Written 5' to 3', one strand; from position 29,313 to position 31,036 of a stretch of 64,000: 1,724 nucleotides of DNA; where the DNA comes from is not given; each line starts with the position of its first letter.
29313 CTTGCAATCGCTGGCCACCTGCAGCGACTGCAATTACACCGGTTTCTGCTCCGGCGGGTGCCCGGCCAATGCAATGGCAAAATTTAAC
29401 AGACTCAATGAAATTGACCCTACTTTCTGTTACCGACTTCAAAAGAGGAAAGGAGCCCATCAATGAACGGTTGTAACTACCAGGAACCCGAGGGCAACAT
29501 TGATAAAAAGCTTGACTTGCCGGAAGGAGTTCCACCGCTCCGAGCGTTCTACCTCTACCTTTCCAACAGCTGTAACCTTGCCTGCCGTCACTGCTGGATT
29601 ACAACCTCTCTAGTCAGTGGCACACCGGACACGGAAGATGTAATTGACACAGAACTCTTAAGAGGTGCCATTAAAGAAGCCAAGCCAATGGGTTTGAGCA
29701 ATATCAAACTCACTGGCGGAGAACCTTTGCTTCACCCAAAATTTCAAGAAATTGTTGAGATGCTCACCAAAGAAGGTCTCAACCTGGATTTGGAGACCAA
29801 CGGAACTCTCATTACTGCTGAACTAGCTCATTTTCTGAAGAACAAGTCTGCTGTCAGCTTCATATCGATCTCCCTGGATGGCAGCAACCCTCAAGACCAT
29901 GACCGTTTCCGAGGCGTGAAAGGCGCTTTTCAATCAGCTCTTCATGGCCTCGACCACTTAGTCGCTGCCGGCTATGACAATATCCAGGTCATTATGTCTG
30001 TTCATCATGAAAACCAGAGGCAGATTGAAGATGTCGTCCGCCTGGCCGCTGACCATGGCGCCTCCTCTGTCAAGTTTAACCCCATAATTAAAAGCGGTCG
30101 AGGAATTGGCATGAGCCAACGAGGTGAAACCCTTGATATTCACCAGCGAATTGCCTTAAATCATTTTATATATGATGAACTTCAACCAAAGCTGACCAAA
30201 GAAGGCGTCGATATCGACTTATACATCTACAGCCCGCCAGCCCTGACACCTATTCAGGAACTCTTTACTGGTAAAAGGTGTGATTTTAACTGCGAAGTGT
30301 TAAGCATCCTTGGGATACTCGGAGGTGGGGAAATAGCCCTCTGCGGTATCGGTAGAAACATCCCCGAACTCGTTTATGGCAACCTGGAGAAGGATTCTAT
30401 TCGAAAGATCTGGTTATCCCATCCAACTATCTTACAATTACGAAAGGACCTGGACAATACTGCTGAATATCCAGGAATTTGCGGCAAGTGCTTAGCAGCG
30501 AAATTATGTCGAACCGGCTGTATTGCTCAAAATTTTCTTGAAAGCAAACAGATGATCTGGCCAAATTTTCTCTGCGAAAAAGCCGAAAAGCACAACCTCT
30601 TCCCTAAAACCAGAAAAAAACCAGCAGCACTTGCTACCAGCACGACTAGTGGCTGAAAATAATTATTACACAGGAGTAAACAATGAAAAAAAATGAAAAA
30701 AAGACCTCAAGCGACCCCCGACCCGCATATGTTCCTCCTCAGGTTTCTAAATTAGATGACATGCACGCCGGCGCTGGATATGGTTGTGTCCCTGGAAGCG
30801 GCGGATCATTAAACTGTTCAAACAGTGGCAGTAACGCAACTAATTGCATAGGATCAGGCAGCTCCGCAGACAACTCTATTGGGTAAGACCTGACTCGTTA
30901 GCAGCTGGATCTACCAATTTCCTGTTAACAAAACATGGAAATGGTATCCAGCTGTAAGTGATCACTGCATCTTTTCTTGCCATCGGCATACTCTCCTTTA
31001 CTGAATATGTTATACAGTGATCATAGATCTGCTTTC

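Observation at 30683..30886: Candidate precursor peptide with a three-Cys, Gly/Ser/Asn-rich core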

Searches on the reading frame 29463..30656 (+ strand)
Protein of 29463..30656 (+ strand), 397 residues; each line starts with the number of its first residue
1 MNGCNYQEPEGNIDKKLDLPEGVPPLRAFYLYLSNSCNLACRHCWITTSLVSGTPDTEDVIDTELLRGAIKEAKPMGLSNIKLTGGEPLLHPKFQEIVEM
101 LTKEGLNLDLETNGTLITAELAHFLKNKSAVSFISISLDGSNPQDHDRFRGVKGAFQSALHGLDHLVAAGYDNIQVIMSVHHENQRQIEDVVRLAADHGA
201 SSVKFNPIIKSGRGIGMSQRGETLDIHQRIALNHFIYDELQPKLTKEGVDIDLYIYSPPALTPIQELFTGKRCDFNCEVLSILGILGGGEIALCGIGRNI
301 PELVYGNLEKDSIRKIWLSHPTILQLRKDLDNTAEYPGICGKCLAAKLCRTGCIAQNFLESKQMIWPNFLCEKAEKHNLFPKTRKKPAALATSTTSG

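Call 4: search_protein_families(library=ncbifam, proteins=[window:29463-30656:+], max_evalue=0.01)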
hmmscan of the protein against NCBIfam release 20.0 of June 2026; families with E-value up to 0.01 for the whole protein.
window:29463-30656:+ (397 aa): 84 families (the best 25 are shown)
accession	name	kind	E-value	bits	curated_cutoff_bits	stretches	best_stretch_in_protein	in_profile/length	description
TIGR04251.1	SCM_rSAM_ScmF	equivalog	5.9e-100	335.1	400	1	25-384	2-352/353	SynChlorMet cassette radical SAM/SPASM protein ScmF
TIGR04545.1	rSAM_ahbD_hemeb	equivalog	1.2e-38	133.4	500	2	33-220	6-187/339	heme b synthase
TIGR04303.1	GeoRSP_rSAM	equivalog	1.2e-36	127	400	1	33-358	11-311/325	GeoRSP system radical SAM/SPASM protein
TIGR04055.1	rSAM_NirJ2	equivalog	8.1e-33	114.3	500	1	34-364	7-315/326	putative heme d1 biosynthesis radical SAM protein NirJ2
TIGR03962.1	mycofact_rSAM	equivalog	6e-32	111.1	265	1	33-374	18-334/339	mycofactocin radical SAM maturase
TIGR04054.1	rSAM_NirJ1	equivalog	8e-31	107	650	1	33-236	42-237/387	putative heme d1 biosynthesis radical SAM protein NirJ1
TIGR04250.1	SCM_rSAM_ScmE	equivalog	3e-29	102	400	2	32-197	8-167/358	SynChlorMet cassette radical SAM/SPASM protein ScmE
TIGR04051.1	rSAM_NirJ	equivalog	9.7e-28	97.1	515.45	1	34-220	9-188/354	heme d1 biosynthesis radical SAM protein NirJ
TIGR04053.2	TIGR04053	equivalog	1.7e-27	96.6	395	1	34-218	15-196/366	TIGR04053 family radical SAM/SPASM domain-containing protein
TIGR04347.1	pseudo_SAM_Halo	equivalog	1.9e-27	96.5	525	1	33-219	44-223/390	TIGR04347 family pseudo-SAM/SPASM protein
TIGR04546.1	rSAM_ahbC_deAc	equivalog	8.7e-26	90.6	650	1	34-219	46-224/390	12,18-didecarboxysiroheme deacetylase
NF050035.1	rSAM_WgK_link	exception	1.1e-23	83.8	650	2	33-194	15-170/367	radical SAM/SPASM peptide maturase WgkB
TIGR02666.1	moaA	equivalog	1.3e-22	80.2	284.05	1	33-230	16-213/336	GTP 3',8-cyclase MoaA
TIGR04317.1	W_rSAM_matur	equivalog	1.4e-22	80.3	380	1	26-349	3-319/349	tungsten cofactor oxidoreductase radical SAM maturase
NF045574.1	sacti_mat_StsB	exception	4.7e-22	78.4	625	1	24-364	93-406/466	StsB family radical SAM/SPASM domain sactipeptide maturase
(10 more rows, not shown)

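Call 5: search_protein_families(library=pfam, proteins=[window:29463-30656:+], max_evalue=0.01)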
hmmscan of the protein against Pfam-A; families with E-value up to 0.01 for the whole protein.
window:29463-30656:+ (397 aa): 3 families
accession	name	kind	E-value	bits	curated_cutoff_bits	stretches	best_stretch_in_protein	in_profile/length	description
PF04055.27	Radical_SAM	-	2.8e-27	96.4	29.5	1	33-195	3-166/166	Radical SAM superfamily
PF13353.11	Fer4_12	-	2.2e-07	31.7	22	1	34-146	12-121/137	4Fe-4S single cluster domain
PF13186.11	SPASM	-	0.0014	19.3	21.5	1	283-343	8-66/67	Iron-sulfur cluster-binding domain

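Call 9: find_homologous_proteins(query=window:29463-30656:+, max_evalue=1e-30)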
Query window:29463-30656:+ (397 aa): 1898 proteins with E <= 1e-30 among 8000 candidates; the best 120 are listed.
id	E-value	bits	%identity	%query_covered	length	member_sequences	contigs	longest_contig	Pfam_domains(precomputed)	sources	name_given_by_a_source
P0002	2.2e-271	917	100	100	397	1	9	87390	PF04055.28,PF13353.12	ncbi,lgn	-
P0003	9.8e-162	556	63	97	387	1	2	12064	PF04055.28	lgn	-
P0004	1.3e-159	549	61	97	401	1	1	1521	PF04055.28,PF13353.12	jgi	jgi:SynChlorMet cassette radical SAM/SPASM protein ScmF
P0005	7.4e-158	544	60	97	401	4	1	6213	PF04055.28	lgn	-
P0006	1.3e-157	543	61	98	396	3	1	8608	PF04055.28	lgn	-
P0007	2.5e-157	542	60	100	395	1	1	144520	PF04055.28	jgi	jgi:SynChlorMet cassette radical SAM/SPASM protein ScmF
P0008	5.2e-157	541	60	97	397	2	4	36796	PF04055.28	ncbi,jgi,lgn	ncbi:MAG: radical SAM protein [Desulfobulbaceae bacterium]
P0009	7.1e-157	540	62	93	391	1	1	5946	PF04055.28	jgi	-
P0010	2.0e-156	539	61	98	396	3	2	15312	PF04055.28,PF13353.12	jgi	jgi:SynChlorMet cassette radical SAM/SPASM protein ScmF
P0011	1.4e-155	536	59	97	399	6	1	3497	PF04055.28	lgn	-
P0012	2.0e-155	536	60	97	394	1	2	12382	PF04055.28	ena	-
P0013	3.1e-155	535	59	97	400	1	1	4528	PF04055.28,PF13353.12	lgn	-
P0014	3.6e-155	535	59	98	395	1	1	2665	PF04055.28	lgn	-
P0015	8.8e-155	533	59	97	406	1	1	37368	PF04055.28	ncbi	ncbi:radical SAM protein [Chloroflexota bacterium]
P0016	9.3e-155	533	61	98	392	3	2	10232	PF04055.28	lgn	-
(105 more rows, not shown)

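Call 11: find_related_loci(query=A1, collection=genome_contigs, flank=7000)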
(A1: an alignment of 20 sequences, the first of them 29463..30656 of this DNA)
Query A1 (397 aa) in genome_contigs; peptide patterns used: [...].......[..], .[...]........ (x = any residue, [..] = any of these).
599 stretches matched a pattern (row limit reached: there are more); 562 encode a relative of the query (tblastn E <= 1e-3); the best 80 are kept; 80 distinct loci.
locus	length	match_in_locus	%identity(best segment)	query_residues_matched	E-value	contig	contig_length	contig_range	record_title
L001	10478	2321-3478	60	1-386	2e-163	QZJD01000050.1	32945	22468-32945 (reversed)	MAG: Desulfobulbus sp. isolate SURF_48 Ga0104751_1002008, whole genome shotgun sequence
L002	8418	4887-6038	57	1-386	2e-148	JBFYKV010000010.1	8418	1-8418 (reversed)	MAG: Methanoregulaceae archaeon isolate PPR_0018 PPR_0018.fa_k121_638717, whole genome shotgun sequence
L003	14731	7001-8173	56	1-393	9e-145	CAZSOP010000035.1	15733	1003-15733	MAG TPA_asm: uncultured Cytophagia bacterium isolate binchicken_co8_16 genome assembly, contig: NODE_6554_length_15733_c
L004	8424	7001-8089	58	19-386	1e-142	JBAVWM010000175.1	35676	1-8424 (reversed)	MAG: Methanoregula sp. isolate MFD03653_ilm_asm_bin1 k127_15891, whole genome shotgun sequence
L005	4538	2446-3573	53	9-387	5e-139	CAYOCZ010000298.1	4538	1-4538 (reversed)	MAG TPA_asm: uncultured bacterium isolate binchicken_co332_72 genome assembly, contig: NODE_7592_length_4538_cov_5.85946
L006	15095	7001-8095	54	17-386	1e-135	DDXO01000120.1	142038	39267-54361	MAG TPA_asm: candidate division WOR-3 bacterium UBA2258 UBA2258_contig_616, whole genome shotgun sequence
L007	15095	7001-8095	54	17-386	2e-134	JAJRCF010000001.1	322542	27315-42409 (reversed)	MAG: Methanoregula sp. isolate OWC_0057 OWC_0057_scaffold00004, whole genome shotgun sequence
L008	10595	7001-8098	53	16-386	2e-134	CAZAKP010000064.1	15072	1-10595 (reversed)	MAG TPA_asm: uncultured bacterium isolate SRP098346_co1_22 genome assembly, contig: NODE_4381_length_15072_cov_25.739628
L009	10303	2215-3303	55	19-386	4e-133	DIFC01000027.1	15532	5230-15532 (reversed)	MAG TPA_asm: Deltaproteobacteria bacterium UBA5758 UBA5758_contig_28602, whole genome shotgun sequence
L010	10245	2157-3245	53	19-386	2e-131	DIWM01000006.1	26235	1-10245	MAG TPA_asm: Deltaproteobacteria bacterium UBA6106 UBA6106_contig_28622, whole genome shotgun sequence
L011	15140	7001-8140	53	4-390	2e-131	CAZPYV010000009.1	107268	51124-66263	MAG TPA_asm: uncultured Methanoregula sp. isolate SRP302447_co1_110 genome assembly, contig: NODE_651_length_107268_cov_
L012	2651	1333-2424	53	18-386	2e-136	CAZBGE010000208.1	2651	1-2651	MAG TPA_asm: uncultured Smithella sp. isolate binchicken_co154_62 genome assembly, contig: NODE_99609_length_2651_cov_42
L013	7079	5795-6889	52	17-386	2e-128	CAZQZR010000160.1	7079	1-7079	MAG TPA_asm: uncultured bacterium isolate SRP178699_co1_414 genome assembly, contig: NODE_15288_length_7079_cov_17.83883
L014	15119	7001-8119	51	9-386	1e-125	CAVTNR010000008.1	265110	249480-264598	MAG: uncultured bacterium isolate MFD04716.bin.3.7 genome assembly, contig: contig_12529, whole genome shotgun sequence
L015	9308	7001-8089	50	19-386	3e-124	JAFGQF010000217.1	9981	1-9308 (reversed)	MAG: candidate division WOR-3 bacterium isolate Zod_Metabat.732 k87_6136547, whole genome shotgun sequence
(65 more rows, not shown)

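Call 27: find_related_loci(query=window:29463-30656:+, collection=metagenome_contigs, flank=4000)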
Query window:29463-30656:+ (397 aa) in metagenome_contigs; peptide patterns used: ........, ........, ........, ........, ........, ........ (x = any residue, [..] = any of these).
48 stretches matched a pattern; 1 encode a relative of the query (tblastn E <= 1e-3); 1 distinct loci.
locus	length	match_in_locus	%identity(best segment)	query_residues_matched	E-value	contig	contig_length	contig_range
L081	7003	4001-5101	54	15-386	9e-138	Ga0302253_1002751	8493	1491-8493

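Call 29: find_encoding_contigs(protein=P0003, flank=4000, max_places=2)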
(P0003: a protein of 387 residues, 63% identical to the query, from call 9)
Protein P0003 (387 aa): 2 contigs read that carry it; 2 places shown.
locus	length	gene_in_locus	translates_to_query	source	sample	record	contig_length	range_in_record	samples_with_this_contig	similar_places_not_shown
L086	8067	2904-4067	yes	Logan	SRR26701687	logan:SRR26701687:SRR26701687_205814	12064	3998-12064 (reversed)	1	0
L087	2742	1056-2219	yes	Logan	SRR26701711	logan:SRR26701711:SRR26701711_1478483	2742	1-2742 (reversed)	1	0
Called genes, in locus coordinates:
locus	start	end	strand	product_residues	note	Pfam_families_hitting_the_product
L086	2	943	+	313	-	?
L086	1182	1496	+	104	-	PF05402:PqqD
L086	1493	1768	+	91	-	PF05402:PqqD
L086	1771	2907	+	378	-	PF04055:Radical_SAM, PF13186:SPASM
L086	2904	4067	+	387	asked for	PF04055:Radical_SAM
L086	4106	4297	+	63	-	-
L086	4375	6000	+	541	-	PF27840:ScmC, PF10502:Peptidase_S26 (weak)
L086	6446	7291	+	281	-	PF07589:PEP_exosort_dom (weak)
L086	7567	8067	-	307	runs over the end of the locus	PF04748:Polysacc_deac_2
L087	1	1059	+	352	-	?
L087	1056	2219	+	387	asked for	PF04055:Radical_SAM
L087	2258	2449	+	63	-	-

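Call 30: find_encoding_contigs(protein=P0008, flank=4000, max_places=2)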
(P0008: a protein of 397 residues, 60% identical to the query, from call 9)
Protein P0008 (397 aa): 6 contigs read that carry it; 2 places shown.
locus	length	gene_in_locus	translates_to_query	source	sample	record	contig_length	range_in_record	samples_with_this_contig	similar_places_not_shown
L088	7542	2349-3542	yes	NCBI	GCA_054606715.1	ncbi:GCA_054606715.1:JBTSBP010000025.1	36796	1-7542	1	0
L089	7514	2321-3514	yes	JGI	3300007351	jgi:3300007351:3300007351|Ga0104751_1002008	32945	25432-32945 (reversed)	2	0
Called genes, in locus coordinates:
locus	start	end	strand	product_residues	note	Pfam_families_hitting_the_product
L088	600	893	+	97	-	PF05402:PqqD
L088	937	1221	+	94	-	PF05402:PqqD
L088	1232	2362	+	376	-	PF04055:Radical_SAM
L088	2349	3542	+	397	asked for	PF04055:Radical_SAM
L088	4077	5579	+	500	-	PF27840:ScmC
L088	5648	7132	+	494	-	PF00990:GGDEF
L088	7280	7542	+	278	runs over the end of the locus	PF00590:TP_methylase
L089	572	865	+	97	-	PF05402:PqqD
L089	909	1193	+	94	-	PF05402:PqqD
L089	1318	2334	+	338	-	PF04055:Radical_SAM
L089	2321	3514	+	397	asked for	PF04055:Radical_SAM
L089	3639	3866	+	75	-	-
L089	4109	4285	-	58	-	-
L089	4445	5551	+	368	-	PF27840:ScmC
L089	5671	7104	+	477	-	PF00990:GGDEF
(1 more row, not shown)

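Call 35: search_solved_structures(query=window:29463-30656:+, max_evalue=0.00001)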
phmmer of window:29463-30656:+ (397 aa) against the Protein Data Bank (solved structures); distinct sequences matched with E-value up to 0.00001: 4.
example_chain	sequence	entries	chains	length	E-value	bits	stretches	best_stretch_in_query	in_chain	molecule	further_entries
6efn_A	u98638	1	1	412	4.5e-16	61.8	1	29-214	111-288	Sporulation killing factor maturation protein SkfB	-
7vob_C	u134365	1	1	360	5.2e-12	48.4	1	27-182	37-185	Cytosylglucuronate decarboxylase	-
7voc_C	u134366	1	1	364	5.4e-12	48.4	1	27-182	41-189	Cytosylglucuronate decarboxylase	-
5wgg_A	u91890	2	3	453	3.6e-07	32.5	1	26-222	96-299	Radical SAM domain protein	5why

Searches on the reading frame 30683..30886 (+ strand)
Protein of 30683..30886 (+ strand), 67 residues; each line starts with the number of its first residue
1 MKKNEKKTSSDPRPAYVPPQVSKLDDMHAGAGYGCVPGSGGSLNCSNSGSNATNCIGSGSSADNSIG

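Call 4: search_protein_families(library=ncbifam, proteins=[window:30683-30886:+], max_evalue=0.01)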
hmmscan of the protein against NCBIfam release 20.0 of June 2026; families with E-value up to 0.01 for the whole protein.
window:30683-30886:+ (67 aa): 0 families

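Call 5: search_protein_families(library=pfam, proteins=[window:30683-30886:+], max_evalue=0.01)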
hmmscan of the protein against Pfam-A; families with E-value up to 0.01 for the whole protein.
window:30683-30886:+ (67 aa): 0 families

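Call 8: find_homologous_proteins(query=window:30683-30883:+, max_evalue=10)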
Query seq(67 aa) (67 aa): 1 proteins with E <= 10 among 1 candidates.
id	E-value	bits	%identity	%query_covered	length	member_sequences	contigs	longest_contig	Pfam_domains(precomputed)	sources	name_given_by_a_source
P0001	1.7e-36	141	100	100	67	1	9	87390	-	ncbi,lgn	-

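Call 20: search_protein_families(library=ncbifam, proteins=[window:30683-30883:+], max_evalue=10)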
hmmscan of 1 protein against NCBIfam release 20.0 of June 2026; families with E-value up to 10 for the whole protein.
seq(67 aa): 0 families

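Call 23: search_protein_families(library=ncbifam, alignment_id=A2, max_evalue=1)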
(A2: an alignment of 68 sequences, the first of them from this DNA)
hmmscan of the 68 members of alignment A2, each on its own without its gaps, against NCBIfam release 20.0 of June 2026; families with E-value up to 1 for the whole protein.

A. member 1, seq(67 aa): 0 families

B. families by the number of members that match (of 68 scanned): 7 families
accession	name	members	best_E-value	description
TIGR04252.1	SCM_precur_ScmA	15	1.4e-05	SynChlorMet cassette protein ScmA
NF033521.1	lasso_leader_L3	2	0.011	lasso RiPP family leader peptide-containing protein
NF041114.2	gluta_UXX_star_1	1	0.036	UXX-star selenoprotein family 1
NF010935.0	PRK14355.1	1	0.06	bifunctional UDP-N-acetylglucosamine diphosphorylase/glucosamine-1-phosphate N-acetyltransferase GlmU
NF040486.1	SrfA_fam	1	0.16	SrfA family protein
NF010449.0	PRK13875.1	1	0.83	conjugal transfer protein TrbL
NF047638.1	throspo3_MtsC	1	0.85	cell-cell cohesion MYXO-CTERM protein MtsC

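Call 28: find_encoding_contigs(protein=P0001, flank=3000, max_places=4)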
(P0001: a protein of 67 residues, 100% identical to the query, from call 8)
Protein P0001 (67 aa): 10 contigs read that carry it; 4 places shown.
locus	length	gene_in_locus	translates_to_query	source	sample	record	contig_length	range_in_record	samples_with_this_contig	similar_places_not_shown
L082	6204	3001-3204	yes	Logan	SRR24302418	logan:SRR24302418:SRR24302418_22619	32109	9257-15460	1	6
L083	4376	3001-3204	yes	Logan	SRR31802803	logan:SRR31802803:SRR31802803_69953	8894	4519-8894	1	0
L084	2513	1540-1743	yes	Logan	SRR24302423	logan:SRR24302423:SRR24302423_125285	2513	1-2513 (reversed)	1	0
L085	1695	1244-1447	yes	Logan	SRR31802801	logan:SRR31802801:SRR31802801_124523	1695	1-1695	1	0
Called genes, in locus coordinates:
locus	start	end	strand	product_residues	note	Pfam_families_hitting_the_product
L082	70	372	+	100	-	PF05402:PqqD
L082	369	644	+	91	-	PF05402:PqqD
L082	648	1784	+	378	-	PF04055:Radical_SAM, PF13186:SPASM (weak)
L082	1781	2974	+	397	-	PF13353:Fer4_12 (weak), PF04055:Radical_SAM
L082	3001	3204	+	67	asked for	-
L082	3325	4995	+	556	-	PF27840:ScmC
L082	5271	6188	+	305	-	PF07589:PEP_exosort_dom (weak)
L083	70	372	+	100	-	PF05402:PqqD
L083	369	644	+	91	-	PF05402:PqqD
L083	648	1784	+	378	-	PF04055:Radical_SAM, PF13186:SPASM (weak)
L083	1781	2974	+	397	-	PF13353:Fer4_12 (weak), PF04055:Radical_SAM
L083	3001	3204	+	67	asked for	-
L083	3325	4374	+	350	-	?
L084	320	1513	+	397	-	PF13353:Fer4_12 (weak), PF04055:Radical_SAM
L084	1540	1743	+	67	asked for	-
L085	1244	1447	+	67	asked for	-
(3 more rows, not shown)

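Call 39: search_protein_families(library=pfam, alignment_id=A2, max_evalue=1)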
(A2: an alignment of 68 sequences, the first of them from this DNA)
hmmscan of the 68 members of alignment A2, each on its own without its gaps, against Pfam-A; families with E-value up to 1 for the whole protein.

A. member 1, seq(67 aa): 1 family
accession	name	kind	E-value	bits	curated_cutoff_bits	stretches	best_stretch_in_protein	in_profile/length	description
PF14477.11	Mso1_C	-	0.11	13.8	20.5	1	22-60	5-36/46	Mso1, membrane-polarising domain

B. families by the number of members that match (of 68 scanned): 9 families
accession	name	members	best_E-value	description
PF19397.4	DUF5972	3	0.14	Family of unknown function (DUF5972)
PF13008.12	zf-Paramyx-P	1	0.0037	Zinc-binding domain of Paramyxoviridae V protein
PF03283.19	PAE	1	0.052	Pectinacetylesterase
PF14477.11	Mso1_C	1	0.11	Mso1, membrane-polarising domain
PF17521.7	Secapin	1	0.12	Honey bee peptides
PF24119.1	DUF7393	1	0.13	Domain of unknown function (DUF7393)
PF12772.12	GHBP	1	0.16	Growth hormone receptor binding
PF18345.7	zf_CCCH_4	1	0.28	Zinc finger domain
PF00711.24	Defensin_beta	1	0.7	Beta defensin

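Call 70: list_cluster_members(proteins=[P0001, P0002, P0122])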
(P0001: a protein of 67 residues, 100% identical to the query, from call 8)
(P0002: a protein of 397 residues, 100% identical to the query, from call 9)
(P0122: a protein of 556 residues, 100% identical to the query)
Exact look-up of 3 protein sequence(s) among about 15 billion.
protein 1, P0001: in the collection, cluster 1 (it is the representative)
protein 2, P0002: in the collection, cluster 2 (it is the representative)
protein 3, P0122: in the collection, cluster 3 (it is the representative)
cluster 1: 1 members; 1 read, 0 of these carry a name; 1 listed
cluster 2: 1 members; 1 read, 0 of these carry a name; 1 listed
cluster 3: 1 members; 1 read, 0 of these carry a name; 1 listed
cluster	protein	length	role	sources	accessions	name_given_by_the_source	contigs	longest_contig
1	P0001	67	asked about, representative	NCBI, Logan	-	-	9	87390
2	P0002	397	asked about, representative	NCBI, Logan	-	-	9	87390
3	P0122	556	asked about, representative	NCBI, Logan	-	-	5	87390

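Call 71: search_protein_representatives(protein=window:30683-30883:+)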
Query: 67 residues. Proteins with E-value up to 0.001 (for the whole library): 30; up to 1e-10: 1; up to 1e-30: 1. The best 30 are listed.
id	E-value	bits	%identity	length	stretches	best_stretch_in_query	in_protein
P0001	5.4e-37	140.7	100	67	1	1-67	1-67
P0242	9.8e-07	45.2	33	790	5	7-57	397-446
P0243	1.5e-06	44.6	47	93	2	7-62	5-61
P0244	2.0e-06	44.3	41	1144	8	24-49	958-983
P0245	4.2e-06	43.2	48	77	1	2-63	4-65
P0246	4.6e-06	43.1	41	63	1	5-63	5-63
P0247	4.9e-06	43.0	46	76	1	3-65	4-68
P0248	5.8e-06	42.8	44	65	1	3-54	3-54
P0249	7.1e-06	42.5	47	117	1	7-65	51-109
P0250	8.1e-06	42.3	48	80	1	5-65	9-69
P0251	9.8e-06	42.1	47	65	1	7-61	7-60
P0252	1.6e-05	41.4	45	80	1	5-62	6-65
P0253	2.5e-05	40.7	42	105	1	2-60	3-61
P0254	3.2e-05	40.4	45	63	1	5-56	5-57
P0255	3.8e-05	40.2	41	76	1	2-62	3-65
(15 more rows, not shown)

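Call 74: search_protein_families(library=ncbifam, alignment_id=A6, max_evalue=10)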
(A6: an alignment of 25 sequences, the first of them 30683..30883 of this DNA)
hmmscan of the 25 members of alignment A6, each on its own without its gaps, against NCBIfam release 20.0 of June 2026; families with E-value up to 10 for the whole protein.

A. member 1, window:30683-30883:+ (67 aa): 0 families

B. families by the number of members that match (of 25 scanned): 6 families
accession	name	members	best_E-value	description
TIGR04252.1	SCM_precur_ScmA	4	0.00026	SynChlorMet cassette protein ScmA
NF047807.1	LIC10920_lipo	1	0.0095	LIC10920 family plasminogen-binding lipoprotein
NF033521.1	lasso_leader_L3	1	0.037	lasso RiPP family leader peptide-containing protein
NF004523.0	PRK05868.1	1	0.039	FAD-binding protein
NF007506.1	PRK10101.1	1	0.049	curli minor subunit CsgB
NF009063.0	PRK12397.1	1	0.16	acetate/propionate family kinase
